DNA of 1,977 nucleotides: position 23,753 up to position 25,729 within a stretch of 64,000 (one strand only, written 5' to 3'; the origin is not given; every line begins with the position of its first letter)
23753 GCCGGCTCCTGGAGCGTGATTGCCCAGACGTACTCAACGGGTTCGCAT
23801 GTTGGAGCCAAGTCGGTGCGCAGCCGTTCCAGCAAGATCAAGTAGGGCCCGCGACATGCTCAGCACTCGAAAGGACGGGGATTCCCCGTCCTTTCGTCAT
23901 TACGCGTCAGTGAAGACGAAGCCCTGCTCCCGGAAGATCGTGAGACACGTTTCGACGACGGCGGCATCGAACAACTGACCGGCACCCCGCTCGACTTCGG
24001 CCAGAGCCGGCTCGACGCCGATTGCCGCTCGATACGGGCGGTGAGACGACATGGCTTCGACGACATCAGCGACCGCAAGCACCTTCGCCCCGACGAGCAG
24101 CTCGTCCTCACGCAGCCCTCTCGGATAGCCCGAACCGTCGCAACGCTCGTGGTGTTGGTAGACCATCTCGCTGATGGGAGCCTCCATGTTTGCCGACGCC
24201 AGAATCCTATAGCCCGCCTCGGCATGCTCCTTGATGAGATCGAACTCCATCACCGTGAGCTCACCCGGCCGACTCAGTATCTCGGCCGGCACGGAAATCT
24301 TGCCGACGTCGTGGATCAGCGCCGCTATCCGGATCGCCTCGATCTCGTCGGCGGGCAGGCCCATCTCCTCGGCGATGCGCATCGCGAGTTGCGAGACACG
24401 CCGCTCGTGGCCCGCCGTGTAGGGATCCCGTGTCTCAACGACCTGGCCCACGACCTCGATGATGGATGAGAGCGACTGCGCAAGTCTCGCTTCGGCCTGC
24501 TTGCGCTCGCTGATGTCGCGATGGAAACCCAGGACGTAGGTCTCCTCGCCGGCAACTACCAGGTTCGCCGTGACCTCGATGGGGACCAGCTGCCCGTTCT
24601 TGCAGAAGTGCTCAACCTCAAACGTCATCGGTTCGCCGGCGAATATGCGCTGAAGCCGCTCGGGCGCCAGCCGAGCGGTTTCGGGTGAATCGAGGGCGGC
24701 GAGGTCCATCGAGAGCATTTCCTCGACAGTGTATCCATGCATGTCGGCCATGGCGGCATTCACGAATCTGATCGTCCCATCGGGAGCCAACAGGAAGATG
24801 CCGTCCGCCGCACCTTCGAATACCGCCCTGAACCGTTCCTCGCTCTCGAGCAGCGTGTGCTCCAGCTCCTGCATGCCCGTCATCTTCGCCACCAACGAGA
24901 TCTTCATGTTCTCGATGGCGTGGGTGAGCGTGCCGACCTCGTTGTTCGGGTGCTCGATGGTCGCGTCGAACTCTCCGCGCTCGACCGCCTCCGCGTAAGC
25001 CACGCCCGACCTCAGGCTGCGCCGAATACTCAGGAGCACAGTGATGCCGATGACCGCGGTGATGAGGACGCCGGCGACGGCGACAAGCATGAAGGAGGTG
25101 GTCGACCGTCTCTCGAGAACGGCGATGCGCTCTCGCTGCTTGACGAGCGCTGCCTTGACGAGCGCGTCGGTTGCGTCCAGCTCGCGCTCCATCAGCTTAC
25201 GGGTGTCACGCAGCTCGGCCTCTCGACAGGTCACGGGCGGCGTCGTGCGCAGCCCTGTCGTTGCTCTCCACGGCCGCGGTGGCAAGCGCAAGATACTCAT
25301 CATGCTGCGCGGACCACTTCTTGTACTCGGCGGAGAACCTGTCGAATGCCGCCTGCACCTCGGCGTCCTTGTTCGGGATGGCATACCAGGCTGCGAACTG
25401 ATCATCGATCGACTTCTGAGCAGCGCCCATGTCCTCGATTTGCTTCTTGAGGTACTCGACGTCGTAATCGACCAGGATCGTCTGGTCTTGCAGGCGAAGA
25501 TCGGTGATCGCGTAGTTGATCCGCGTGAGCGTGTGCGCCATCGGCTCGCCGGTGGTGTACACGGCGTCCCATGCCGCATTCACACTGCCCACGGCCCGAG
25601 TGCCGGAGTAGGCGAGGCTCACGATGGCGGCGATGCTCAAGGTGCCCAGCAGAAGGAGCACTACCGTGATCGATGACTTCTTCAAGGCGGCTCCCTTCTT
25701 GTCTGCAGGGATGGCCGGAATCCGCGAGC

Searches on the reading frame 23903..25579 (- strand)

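Call 50: search_protein_families(library=pfam, proteins=[window:23903-25579:-], max_evalue=0.001)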
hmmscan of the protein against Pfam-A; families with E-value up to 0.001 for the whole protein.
window:23903-25579:- (559 aa): 8 families
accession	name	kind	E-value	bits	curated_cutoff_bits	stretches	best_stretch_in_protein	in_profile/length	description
PF13487.12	HD_5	-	3.2e-37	128.3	27.2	1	376-541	2-170/170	HD domain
PF01966.28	HD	-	3.2e-18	66.6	22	1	389-510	2-116/116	HD domain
PF00989.32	PAS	-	1.2e-14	54.8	22.6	1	248-356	1-113/113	PAS fold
PF13426.13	PAS_9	-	4e-12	46.8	27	1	259-358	2-103/103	PAS domain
PF08448.16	PAS_4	-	1.5e-10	41.8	23.1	1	254-361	1-110/110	PAS fold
PF13188.13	PAS_8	-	2.5e-10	40.3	21.8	1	248-300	1-53/65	PAS domain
PF08447.18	PAS_3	-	1.4e-06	28.9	25.6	1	272-352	3-88/89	PAS fold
PF08668.18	HDOD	-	0.00054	19.9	22.9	0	390-478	97-195/196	HDOD domain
